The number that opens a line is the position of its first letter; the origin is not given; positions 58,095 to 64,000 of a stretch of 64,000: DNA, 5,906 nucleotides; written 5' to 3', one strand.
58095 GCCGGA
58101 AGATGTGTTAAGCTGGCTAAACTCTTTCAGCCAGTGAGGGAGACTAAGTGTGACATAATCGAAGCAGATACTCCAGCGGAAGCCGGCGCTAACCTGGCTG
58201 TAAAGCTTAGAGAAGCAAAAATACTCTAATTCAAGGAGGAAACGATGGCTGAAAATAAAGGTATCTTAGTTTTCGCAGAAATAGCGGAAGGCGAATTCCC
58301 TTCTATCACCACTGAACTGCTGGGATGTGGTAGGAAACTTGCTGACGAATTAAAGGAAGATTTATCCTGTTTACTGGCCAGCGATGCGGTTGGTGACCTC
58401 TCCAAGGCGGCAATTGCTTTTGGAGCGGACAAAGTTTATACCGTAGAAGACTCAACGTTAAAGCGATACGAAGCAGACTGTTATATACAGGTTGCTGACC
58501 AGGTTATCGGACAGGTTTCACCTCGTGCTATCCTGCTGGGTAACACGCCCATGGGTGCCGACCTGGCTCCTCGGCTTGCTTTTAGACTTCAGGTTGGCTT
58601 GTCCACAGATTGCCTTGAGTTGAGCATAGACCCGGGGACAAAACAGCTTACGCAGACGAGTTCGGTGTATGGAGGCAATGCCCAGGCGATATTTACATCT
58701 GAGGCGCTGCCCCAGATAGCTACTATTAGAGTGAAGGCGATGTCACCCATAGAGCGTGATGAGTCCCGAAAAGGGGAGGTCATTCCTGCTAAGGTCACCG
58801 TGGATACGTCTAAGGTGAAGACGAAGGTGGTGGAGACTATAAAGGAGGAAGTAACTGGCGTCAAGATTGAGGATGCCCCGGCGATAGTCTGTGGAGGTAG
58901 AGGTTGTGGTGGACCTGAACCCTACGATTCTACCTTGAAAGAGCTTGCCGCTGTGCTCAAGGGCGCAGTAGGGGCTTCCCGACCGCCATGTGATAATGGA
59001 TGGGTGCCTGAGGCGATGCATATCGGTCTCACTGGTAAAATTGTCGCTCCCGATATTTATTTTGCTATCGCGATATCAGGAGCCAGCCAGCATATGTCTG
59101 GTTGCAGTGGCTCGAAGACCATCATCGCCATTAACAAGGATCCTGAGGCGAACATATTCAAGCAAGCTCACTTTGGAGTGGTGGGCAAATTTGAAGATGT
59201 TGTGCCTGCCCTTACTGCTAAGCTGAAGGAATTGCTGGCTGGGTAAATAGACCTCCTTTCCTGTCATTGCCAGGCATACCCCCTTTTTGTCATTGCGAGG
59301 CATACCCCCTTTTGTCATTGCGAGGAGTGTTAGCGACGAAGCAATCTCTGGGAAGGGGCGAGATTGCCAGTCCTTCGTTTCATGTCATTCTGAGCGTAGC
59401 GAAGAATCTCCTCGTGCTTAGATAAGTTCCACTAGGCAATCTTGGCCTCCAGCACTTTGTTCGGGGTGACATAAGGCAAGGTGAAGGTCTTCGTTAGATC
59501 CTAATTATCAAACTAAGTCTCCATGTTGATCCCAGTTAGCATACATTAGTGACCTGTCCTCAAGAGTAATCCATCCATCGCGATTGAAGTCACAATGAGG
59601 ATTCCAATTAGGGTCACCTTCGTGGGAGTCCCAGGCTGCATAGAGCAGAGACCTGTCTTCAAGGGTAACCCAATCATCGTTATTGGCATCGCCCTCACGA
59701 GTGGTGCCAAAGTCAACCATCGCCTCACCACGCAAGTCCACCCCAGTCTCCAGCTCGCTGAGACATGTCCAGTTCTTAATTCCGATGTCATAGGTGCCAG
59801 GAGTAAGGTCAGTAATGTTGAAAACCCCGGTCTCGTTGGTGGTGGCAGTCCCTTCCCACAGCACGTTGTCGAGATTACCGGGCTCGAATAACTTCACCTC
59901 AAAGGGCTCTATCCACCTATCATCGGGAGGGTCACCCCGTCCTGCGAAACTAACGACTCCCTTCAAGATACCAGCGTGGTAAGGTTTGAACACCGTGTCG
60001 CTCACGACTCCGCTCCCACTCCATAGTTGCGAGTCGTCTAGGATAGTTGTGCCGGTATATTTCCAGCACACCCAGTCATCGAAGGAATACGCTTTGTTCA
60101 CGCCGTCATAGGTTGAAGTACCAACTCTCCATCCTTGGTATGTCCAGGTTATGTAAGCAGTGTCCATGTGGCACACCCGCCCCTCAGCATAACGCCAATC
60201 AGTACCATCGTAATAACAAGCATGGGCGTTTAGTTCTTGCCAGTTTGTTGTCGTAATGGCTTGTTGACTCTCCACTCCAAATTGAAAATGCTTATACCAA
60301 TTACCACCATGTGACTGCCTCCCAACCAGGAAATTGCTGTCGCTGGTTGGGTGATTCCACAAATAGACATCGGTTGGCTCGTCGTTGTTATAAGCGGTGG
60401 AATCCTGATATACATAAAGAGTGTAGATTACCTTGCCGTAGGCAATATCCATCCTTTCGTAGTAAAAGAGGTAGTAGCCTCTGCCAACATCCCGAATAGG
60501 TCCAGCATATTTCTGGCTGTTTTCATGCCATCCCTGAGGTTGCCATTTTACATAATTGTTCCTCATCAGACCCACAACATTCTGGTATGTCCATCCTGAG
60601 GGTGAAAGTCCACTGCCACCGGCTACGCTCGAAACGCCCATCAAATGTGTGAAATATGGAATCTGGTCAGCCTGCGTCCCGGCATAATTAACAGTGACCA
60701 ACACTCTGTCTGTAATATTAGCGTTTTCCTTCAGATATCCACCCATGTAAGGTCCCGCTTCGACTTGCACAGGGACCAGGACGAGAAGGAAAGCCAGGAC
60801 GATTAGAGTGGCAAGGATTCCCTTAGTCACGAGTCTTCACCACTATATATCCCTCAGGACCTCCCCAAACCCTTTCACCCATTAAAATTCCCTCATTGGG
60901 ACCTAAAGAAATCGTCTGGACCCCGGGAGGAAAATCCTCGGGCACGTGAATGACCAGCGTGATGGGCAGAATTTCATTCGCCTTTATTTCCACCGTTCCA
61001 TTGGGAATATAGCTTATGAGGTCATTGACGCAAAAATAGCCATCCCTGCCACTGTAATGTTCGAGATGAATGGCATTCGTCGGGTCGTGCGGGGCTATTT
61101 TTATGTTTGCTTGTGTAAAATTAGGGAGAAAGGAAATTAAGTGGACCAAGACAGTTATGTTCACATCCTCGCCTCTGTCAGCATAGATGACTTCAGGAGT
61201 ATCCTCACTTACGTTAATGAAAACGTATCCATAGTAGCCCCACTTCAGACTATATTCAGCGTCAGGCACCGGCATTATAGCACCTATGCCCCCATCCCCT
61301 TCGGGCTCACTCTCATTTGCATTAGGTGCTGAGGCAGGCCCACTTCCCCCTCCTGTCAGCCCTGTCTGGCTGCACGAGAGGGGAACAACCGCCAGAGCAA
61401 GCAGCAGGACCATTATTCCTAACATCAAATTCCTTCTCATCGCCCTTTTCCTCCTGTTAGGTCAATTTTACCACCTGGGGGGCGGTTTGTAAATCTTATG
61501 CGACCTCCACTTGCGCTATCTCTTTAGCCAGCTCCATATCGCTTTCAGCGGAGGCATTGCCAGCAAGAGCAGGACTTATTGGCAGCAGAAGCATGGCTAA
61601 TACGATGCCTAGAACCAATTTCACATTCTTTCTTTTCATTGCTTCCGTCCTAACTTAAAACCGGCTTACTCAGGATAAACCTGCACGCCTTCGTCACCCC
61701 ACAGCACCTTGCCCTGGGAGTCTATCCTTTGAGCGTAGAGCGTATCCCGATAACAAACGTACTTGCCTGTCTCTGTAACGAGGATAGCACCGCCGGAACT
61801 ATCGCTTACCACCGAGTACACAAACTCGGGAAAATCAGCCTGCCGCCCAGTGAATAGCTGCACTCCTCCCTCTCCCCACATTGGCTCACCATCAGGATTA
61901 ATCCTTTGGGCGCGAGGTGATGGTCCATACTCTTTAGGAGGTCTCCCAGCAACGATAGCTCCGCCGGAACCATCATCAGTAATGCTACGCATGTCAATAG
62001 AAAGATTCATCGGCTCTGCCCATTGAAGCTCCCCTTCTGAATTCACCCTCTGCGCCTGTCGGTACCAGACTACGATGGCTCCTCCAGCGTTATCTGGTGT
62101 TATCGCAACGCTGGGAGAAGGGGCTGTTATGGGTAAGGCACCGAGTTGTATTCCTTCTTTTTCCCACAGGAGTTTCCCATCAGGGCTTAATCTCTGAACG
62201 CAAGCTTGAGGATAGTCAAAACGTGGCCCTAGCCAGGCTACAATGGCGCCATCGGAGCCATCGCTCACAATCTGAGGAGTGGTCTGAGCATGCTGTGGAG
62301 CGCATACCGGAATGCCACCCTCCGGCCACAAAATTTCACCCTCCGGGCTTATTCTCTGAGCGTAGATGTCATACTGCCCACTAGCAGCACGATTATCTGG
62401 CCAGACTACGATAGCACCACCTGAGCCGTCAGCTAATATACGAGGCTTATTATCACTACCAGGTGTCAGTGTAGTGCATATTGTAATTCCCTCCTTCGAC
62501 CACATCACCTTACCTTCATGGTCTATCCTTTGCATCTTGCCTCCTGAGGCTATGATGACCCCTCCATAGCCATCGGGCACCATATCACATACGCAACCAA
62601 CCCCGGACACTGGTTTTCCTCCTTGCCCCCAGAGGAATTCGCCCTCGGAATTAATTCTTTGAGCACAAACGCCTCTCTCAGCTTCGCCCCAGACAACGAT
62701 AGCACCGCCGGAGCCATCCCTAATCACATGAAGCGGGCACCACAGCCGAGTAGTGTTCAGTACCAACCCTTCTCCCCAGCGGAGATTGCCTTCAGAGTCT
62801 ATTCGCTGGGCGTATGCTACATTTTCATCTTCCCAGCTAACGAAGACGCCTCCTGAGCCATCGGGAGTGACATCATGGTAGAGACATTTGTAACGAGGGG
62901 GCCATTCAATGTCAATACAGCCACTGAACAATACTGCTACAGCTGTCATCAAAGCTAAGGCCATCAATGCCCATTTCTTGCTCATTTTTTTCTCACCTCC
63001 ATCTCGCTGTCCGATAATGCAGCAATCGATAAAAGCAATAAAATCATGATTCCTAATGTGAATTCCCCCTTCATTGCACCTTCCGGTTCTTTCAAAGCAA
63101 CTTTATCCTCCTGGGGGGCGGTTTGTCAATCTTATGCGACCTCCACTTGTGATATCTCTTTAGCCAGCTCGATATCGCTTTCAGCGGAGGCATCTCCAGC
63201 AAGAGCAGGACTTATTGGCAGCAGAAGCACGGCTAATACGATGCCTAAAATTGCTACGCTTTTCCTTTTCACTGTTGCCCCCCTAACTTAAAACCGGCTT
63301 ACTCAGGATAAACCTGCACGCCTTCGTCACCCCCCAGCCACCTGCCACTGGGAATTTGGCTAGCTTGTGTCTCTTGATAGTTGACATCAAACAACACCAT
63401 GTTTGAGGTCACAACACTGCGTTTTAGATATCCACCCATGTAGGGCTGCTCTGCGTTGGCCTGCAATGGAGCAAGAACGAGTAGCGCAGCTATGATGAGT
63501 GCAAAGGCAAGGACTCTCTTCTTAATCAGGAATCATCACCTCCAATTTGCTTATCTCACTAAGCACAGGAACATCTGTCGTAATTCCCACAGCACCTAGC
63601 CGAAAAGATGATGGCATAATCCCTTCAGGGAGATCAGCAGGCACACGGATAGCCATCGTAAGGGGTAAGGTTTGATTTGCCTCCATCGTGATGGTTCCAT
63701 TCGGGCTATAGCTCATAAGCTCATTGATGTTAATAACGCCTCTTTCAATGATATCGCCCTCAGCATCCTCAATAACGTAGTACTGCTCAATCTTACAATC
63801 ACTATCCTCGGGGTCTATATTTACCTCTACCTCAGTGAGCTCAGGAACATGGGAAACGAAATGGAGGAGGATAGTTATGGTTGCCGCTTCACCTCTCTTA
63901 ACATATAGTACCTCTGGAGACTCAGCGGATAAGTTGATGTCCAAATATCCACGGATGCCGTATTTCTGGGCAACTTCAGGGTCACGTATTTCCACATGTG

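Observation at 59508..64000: Recombining tandem array of paralogous cell-surface genes with a 227-bp direct repeat and a chimeric gene scar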

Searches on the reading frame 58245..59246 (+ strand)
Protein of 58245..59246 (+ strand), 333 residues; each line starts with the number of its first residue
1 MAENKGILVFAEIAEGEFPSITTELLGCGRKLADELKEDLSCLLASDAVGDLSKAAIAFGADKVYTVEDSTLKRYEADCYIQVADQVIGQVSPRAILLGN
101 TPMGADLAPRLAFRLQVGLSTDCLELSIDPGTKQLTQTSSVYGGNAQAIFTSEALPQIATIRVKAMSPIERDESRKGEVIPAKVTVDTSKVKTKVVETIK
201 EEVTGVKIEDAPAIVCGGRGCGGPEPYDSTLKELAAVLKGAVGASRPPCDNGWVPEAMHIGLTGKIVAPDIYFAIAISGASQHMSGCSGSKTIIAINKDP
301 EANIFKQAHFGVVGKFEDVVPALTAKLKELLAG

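Call 13: find_encoding_contigs(protein=window:58245-59246:+, flank=10000, max_places=6)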
Protein window:58245-59246:+ (333 aa): 2 contigs read that carry it; 1 place shown.
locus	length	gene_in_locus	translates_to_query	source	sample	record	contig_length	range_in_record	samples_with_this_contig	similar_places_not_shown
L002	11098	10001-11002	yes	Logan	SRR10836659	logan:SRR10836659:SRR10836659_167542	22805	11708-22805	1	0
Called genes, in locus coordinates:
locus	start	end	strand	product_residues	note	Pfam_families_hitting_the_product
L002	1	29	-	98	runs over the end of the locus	PF00166:Cpn10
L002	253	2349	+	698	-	PF03030:H_PPase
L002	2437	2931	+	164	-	PF01325:Fe_dep_repress, PF12802:MarR_2 (faint), PF02742:Fe_dep_repr_C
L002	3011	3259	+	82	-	PF04023:FeoA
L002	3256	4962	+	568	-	PF01926:MMR_HSR1, PF02421:FeoB_N, PF07670:Gate, PF07664:FeoB_C, PF07670:Gate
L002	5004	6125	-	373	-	PF00266:Aminotran_5, PF01041:DegT_DnrJ_EryC1 (weak), PF01212:Beta_elim_lyase (weak)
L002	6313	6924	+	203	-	PF02036:SCP2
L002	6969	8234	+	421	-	PF02771:Acyl-CoA_dh_N, PF02770:Acyl-CoA_dh_M, PF00441:Acyl-CoA_dh_1, PF08028:Acyl-CoA_dh_2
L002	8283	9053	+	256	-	PF06314:ADC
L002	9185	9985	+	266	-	PF01012:ETF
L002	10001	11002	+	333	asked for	PF01012:ETF, PF00766:ETF_alpha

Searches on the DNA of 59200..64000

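Call 75: search_rna_families(source=window, start=59200, end=64000, threshold=evalue, max_evalue=1)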
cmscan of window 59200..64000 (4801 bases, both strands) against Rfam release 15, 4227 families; matches with E-value up to 1: 1.
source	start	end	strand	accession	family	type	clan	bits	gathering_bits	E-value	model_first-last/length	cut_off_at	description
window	60486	60594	-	RF00195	RsmY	Gene; sRNA;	CL00106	16.3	57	0.98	1-121/121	no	RsmY RNA family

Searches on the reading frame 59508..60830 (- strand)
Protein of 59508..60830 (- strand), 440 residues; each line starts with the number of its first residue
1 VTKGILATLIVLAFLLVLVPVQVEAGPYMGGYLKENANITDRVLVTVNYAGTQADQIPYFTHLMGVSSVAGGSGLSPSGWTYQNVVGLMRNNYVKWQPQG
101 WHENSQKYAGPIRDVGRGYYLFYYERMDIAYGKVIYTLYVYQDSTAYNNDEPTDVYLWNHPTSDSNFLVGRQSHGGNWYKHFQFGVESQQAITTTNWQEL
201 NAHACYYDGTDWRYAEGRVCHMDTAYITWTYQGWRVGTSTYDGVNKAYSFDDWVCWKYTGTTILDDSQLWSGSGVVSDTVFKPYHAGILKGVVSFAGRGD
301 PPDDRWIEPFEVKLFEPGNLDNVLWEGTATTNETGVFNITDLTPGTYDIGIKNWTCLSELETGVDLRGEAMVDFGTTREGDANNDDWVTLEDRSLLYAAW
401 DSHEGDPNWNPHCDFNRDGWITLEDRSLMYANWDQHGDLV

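Call 5: search_protein_families(library=pfam, proteins=[window:59508-60830:-], max_evalue=0.1)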
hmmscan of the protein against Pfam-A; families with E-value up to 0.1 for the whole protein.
window:59508-60830:- (440 aa): 4 families
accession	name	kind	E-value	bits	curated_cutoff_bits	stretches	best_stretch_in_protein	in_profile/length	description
PF13620.12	CarboxypepD_reg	-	0.0044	17.8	32.3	1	327-350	30-53/82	Carboxypeptidase regulatory-like domain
PF17210.9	SdrD_B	-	0.013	16.2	29.7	1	324-353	39-66/112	SdrD B-like domain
PF00404.24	Dockerin_1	-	0.035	14.7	22.9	1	380-429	2-52/57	Dockerin type I domain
PF17802.7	SpaA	-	0.043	14.4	23.1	1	326-349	33-56/91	Prealbumin-like fold domain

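Call 11: find_encoding_contigs(protein=window:59508-60830:-, flank=10000, max_places=6)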
Protein window:59508-60830:- (440 aa): no gene with exactly this product is on record in the collection.

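Call 81: search_protein_families(library=ncbifam, proteins=[window:59508-60827:-], max_evalue=0.01)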
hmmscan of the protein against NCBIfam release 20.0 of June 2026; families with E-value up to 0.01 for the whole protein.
window:59508-60827:- (439 aa): 0 families
